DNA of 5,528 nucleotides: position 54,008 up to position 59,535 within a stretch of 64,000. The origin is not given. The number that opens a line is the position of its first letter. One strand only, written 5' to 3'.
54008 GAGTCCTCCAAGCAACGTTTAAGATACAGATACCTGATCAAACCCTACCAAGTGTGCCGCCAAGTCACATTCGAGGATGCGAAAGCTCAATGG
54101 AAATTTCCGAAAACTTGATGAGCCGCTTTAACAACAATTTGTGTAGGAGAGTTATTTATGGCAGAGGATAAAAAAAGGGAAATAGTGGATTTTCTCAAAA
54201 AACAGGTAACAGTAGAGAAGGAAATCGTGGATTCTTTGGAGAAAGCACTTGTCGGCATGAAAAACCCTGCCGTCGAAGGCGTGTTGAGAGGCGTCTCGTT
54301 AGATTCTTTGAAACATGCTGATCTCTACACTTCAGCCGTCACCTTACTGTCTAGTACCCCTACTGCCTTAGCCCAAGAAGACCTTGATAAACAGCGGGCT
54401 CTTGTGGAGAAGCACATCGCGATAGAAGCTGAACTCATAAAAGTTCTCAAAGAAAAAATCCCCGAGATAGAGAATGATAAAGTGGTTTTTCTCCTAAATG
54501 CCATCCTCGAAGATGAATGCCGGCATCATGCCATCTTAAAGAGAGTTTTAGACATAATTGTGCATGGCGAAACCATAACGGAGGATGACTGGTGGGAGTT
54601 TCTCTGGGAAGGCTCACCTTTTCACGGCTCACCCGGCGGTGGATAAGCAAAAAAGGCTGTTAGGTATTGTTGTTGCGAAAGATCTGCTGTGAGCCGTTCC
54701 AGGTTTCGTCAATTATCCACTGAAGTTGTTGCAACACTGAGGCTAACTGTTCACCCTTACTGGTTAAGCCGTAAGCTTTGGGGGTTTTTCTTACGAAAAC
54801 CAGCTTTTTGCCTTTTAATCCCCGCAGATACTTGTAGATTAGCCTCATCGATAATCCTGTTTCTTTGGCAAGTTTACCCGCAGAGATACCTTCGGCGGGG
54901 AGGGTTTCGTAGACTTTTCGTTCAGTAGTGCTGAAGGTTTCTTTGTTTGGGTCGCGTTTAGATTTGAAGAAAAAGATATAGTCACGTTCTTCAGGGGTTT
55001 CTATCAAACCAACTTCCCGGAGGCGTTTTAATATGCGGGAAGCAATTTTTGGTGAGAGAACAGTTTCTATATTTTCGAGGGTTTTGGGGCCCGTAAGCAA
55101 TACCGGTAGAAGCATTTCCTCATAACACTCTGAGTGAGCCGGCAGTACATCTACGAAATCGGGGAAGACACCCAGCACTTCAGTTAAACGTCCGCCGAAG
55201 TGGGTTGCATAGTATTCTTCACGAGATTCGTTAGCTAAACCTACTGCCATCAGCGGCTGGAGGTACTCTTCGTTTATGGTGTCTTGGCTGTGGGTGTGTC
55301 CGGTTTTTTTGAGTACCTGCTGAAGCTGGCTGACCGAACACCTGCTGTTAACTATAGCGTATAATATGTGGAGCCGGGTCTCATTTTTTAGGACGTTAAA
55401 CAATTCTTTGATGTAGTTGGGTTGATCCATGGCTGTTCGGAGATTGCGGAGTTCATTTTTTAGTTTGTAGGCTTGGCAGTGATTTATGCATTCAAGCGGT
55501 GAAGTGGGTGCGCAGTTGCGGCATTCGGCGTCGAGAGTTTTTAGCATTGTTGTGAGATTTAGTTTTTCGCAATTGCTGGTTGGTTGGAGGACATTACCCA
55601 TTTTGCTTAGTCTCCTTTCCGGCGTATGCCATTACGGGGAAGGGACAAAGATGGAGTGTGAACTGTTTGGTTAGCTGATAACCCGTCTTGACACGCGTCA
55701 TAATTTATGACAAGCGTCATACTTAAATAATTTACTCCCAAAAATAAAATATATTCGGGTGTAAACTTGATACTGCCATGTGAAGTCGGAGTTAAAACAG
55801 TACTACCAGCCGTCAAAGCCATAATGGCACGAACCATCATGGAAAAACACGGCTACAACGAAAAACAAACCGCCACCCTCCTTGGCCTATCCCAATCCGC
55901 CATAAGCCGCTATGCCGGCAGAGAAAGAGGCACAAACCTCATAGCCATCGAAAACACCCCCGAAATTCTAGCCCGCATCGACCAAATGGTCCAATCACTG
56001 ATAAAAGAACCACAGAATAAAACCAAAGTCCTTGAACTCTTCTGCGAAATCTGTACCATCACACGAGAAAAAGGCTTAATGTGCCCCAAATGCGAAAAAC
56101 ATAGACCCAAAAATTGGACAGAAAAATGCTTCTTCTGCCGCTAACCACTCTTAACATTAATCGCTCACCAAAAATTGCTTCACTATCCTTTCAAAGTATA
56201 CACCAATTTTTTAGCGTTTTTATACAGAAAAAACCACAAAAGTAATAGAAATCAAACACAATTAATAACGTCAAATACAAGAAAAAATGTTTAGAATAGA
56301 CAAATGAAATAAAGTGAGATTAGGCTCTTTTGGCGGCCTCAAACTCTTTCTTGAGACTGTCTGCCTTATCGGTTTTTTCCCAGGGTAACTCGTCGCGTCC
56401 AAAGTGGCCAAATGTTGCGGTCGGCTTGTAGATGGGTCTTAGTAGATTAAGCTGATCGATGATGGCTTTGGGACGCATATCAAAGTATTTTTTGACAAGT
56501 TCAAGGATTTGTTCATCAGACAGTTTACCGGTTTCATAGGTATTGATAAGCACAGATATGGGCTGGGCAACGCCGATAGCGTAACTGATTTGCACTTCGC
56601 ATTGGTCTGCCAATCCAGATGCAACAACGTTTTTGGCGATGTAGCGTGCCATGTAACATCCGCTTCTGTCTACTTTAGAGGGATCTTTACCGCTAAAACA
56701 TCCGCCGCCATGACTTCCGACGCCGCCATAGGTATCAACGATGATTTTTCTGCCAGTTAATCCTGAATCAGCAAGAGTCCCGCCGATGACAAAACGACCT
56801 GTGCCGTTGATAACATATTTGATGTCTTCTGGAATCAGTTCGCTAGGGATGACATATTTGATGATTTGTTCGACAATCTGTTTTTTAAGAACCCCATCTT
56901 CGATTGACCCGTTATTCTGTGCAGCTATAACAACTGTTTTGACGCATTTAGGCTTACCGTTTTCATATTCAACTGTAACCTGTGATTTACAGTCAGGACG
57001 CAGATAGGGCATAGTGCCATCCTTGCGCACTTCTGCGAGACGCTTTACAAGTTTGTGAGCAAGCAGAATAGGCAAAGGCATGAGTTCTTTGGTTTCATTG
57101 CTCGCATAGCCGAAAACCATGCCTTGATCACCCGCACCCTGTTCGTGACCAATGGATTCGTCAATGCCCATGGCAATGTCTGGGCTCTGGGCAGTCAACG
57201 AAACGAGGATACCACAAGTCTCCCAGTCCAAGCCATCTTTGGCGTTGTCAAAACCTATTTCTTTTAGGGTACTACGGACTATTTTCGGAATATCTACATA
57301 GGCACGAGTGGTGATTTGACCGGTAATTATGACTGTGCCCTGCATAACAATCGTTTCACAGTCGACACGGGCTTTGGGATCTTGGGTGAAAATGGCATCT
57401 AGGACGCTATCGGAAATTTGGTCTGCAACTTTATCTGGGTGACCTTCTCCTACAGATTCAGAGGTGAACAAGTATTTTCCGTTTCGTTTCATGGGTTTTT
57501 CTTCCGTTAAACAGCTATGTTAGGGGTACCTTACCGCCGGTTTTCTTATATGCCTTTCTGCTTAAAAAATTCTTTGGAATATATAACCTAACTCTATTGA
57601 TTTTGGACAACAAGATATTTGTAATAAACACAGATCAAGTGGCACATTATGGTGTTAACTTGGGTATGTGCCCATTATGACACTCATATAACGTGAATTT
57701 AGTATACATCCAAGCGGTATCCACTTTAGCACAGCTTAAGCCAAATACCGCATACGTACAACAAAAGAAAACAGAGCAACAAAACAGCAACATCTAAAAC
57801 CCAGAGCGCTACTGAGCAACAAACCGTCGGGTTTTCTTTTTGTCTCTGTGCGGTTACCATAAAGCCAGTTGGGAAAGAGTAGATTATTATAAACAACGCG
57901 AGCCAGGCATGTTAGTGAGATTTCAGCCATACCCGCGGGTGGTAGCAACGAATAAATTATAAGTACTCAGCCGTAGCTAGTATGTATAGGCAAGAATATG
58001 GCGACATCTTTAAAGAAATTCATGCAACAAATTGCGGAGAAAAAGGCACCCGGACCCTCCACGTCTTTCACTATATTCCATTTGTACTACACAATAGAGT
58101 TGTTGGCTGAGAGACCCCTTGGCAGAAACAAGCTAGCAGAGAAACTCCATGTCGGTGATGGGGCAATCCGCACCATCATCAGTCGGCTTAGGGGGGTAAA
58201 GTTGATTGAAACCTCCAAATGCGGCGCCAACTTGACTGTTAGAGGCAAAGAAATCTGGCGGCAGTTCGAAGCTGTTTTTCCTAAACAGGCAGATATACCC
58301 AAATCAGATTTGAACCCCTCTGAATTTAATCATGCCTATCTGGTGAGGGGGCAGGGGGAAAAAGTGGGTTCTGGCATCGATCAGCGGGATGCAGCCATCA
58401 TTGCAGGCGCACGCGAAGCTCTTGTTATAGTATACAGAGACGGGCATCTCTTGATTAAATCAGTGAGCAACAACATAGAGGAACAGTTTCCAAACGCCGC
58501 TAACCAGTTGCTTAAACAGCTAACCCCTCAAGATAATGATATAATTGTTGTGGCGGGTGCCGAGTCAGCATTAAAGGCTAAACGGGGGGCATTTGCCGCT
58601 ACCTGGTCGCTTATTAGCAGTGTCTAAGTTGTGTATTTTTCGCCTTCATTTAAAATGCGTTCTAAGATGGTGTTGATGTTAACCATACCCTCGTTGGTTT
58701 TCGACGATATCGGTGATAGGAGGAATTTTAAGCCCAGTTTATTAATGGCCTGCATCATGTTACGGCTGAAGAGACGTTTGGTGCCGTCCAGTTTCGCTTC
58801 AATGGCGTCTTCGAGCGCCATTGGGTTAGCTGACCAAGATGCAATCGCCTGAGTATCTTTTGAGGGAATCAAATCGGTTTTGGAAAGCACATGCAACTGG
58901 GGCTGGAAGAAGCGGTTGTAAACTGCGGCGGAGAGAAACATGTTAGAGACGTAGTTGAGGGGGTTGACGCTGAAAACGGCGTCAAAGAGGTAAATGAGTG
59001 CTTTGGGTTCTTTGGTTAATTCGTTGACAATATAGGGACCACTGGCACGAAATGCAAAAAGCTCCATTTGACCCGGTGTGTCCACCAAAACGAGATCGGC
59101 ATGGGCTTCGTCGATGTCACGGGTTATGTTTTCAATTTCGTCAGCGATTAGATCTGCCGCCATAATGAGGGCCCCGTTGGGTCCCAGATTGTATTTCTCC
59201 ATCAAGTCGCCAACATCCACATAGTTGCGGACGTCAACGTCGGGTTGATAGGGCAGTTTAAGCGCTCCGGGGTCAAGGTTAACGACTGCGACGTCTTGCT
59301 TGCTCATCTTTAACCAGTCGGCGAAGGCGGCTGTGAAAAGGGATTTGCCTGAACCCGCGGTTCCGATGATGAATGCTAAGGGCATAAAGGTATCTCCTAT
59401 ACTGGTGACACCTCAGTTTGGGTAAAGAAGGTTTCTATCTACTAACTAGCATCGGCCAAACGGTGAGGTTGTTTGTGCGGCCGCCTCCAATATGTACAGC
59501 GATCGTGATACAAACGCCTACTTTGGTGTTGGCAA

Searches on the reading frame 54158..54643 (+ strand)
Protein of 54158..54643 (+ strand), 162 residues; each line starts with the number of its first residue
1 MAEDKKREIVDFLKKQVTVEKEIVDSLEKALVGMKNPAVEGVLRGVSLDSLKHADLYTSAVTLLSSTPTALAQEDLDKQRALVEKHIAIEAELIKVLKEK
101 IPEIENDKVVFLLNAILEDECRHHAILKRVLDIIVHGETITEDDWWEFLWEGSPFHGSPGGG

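Call 3: search_protein_families(library=pfam, max_evalue=1, proteins=[window:54158-54643:+])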
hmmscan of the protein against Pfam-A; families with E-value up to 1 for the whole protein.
window:54158-54643:+ (162 aa): 2 families
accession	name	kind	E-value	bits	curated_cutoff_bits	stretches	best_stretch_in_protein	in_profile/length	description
PF13668.12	Ferritin_2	-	0.00034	21.2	24.7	1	32-131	34-136/138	Ferritin-like domain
PF06295.17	ZapG-like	-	0.11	13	33.5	1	72-103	36-67/123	Z-ring associated protein G-like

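Call 8: search_protein_families(library=ncbifam, max_evalue=0.001, proteins=[window:54158-54643:+])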
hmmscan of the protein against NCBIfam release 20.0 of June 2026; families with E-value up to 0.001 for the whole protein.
window:54158-54643:+ (162 aa): 0 families

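Call 37: search_solved_structures(query=window:54158-54643:+, max_evalue=1, show_alignments=1)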
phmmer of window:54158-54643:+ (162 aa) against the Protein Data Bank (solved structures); distinct sequences matched with E-value up to 1: 15.
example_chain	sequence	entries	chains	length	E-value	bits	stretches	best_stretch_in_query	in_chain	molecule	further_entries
9qq4_A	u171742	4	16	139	0.0053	20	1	9-124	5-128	Bacterioferritin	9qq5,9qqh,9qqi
7y6f_A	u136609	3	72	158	0.038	17.2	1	8-135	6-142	Bacterioferritin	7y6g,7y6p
8jax_A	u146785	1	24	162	0.04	17.1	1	8-135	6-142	Bacterioferritin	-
5xx9_A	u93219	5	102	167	0.041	17.1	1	8-135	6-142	Bacterioferritin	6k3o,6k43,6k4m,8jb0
9u78_A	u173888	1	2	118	0.19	14.9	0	11-128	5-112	Single Chain Protein of De Novo Designed Helix Bundles-4EH2 with KDPV Loop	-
3e1q_A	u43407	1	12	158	0.29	14.3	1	46-134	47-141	BACTERIOFERRITIN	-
3e2c_A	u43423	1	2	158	0.37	14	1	46-134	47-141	Bacterioferritin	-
26rv_A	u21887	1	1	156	0.4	13.9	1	46-134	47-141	Bacterioferritin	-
4cvr_A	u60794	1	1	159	0.62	13.2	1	46-134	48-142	BACTERIOFERRITIN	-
4cvp_A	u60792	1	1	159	0.63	13.2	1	46-134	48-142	BACTERIOFERRITIN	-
3ghq_A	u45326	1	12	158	0.67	13.1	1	45-134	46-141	Bacterioferritin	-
4u3g_A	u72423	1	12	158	0.68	13.1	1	46-134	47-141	Bacterioferritin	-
4cvs_A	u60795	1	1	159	0.69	13.1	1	46-134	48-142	BACTERIOFERRITIN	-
4xkt_A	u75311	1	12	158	0.69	13.1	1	46-134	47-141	Bacterioferritin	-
1bcf_A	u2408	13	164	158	0.7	13.1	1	46-134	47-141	BACTERIOFERRITIN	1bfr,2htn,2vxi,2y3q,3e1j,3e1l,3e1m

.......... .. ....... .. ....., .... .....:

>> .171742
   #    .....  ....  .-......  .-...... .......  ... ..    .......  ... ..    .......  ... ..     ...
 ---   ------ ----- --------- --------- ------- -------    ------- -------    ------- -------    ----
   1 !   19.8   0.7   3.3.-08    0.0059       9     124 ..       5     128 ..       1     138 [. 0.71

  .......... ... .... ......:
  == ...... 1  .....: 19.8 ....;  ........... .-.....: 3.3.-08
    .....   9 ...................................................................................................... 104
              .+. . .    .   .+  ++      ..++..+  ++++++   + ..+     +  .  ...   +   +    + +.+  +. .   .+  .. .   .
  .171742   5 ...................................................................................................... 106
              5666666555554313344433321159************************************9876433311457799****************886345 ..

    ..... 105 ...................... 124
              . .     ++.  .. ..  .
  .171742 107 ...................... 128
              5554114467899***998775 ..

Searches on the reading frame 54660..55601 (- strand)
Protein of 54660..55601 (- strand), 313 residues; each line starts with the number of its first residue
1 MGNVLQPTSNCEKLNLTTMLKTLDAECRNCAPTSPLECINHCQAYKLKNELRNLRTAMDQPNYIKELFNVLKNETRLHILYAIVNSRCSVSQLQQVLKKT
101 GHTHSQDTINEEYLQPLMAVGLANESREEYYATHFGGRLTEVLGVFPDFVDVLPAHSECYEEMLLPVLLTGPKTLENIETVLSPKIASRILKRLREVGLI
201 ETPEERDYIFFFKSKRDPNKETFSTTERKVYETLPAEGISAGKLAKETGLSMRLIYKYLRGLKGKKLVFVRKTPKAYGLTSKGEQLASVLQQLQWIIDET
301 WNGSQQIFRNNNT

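Call 3: search_protein_families(library=pfam, max_evalue=1, proteins=[window:54660-55601:-])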
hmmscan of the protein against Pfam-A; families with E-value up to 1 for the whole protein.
window:54660-55601:- (313 aa): 15 families
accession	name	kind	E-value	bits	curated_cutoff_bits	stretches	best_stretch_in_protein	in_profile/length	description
PF14947.12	HTH_45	-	6.8e-11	42.5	25.5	2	240-294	21-73/77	Winged helix-turn-helix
PF01978.25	TrmB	-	4.3e-07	30.1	25.6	1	223-277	6-62/68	Sugar-specific transcriptional regulator TrmB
PF25213.1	HVO_A0261_N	-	1.2e-06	28.8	35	1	226-293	12-77/86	HVO_A0261 N-terminal domain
PF01022.26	HTH_5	-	1.5e-05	25.2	22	1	73-99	1-27/47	Bacterial regulatory protein, arsR family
PF01638.23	HxlR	-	3.9e-05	23.9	20.8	1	249-298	30-84/91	HxlR-like helix-turn-helix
PF24038.1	DUF7347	-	0.0001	22.9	27.6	1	66-93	3-33/77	Domain of unknown function (DUF7347)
PF08279.18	HTH_11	-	0.00084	19.6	25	1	230-274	5-50/55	HTH domain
PF12840.13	HTH_20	-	0.0013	19.1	27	0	228-262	7-42/51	Helix-turn-helix domain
PF12802.13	MarR_2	-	0.0018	18.9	27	0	186-206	36-57/61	MarR family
PF02796.21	HTH_7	-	0.0048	17.4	23.8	1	233-260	16-43/45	Helix-turn-helix domain of resolvase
PF09824.15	ArsR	-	0.075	13.1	28.6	0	148-202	6-59/159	ArsR transcriptional regulator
PF13560.12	HTH_31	-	0.13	13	27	1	237-279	13-56/64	Helix-turn-helix domain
PF01381.28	HTH_3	-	0.16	12.5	23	1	238-263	9-34/55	Helix-turn-helix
PF13412.12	HTH_24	-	0.16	12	21.9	0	237-252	16-31/48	Winged helix-turn-helix DNA-binding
PF17898.6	GerD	-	0.21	12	29.5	1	54-100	50-96/114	Spore germination GerD central core domain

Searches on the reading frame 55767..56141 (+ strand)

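Call 3: search_protein_families(library=pfam, max_evalue=1, proteins=[window:55767-56141:+])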
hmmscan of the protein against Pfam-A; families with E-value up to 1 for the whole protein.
window:55767-56141:+ (125 aa): 10 families
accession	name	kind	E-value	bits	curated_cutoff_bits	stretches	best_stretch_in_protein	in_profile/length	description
PF01381.28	HTH_3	-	0.0011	19.4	23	1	23-49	3-29/55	Helix-turn-helix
PF20432.4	Xre-like-HTH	-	0.0027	18.4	25.8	1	12-54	6-49/63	Antitoxin Xre-like helix-turn-helix domain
PF21694.2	DNA_pol3_delta_C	-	0.0037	17.7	27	1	17-81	45-109/121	DNA polymerase III delta subunit, C-terminal domain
PF18074.6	PriA_C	-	0.014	16.6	26.9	1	25-87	29-88/95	Primosomal protein N C-terminal domain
PF02954.25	HTH_8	-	0.014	15.5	22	1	24-46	13-35/42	Bacterial regulatory protein, Fis family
PF13560.12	HTH_31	-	0.065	14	27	1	22-54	7-39/64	Helix-turn-helix domain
PF08328.16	ASL_C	-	0.086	13.4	35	1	41-90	7-56/115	Adenylosuccinate lyase C-terminal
PF06056.18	Terminase_5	-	0.13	12.7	20.3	1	29-63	13-47/58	Putative ATPase subunit of terminase (gpP-like)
PF16677.11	GP3_package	-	0.16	12.6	29.4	0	18-35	88-104/105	DNA-packaging protein gp3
PF13384.12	HTH_23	-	0.18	12.2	24.6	1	25-49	15-37/50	Homeodomain-like domain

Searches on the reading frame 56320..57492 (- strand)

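Call 8: search_protein_families(library=ncbifam, max_evalue=0.001, proteins=[window:56320-57492:-])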
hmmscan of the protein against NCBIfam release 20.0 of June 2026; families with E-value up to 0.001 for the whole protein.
window:56320-57492:- (390 aa): 1 family
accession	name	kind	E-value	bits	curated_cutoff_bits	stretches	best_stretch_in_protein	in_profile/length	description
TIGR01034.1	metK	equivalog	2.5e-171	569.8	309.4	1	8-382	1-375/377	methionine adenosyltransferase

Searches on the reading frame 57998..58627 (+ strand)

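Call 71: search_protein_families(library=pfam, max_evalue=0.00001, proteins=[window:57998-58627:+])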
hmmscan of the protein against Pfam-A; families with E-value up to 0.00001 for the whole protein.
window:57998-58627:+ (209 aa): 3 families
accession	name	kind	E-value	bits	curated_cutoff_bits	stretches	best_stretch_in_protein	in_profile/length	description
PF14544.11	DUF4443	-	5.9e-22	78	27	1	109-206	3-100/100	Domain of unknown function (DUF4443)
PF22167.2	PH0730-like_N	-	1.2e-09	38.6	30.2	1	35-85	10-60/60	PH0730-like, N-terminal domain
PF21715.3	CggR_N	-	2.9e-08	33.7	30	1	38-93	15-70/71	CggR N-terminal DNA binding domain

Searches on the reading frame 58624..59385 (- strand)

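Call 71: search_protein_families(library=pfam, max_evalue=0.00001, proteins=[window:58624-59385:-])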
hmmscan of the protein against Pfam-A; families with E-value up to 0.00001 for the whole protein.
window:58624-59385:- (253 aa): 1 family
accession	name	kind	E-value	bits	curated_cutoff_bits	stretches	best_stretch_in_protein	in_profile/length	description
PF03029.23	ATP_bind_1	-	2.1e-55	188.6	27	1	6-245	1-238/240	Conserved hypothetical ATP binding protein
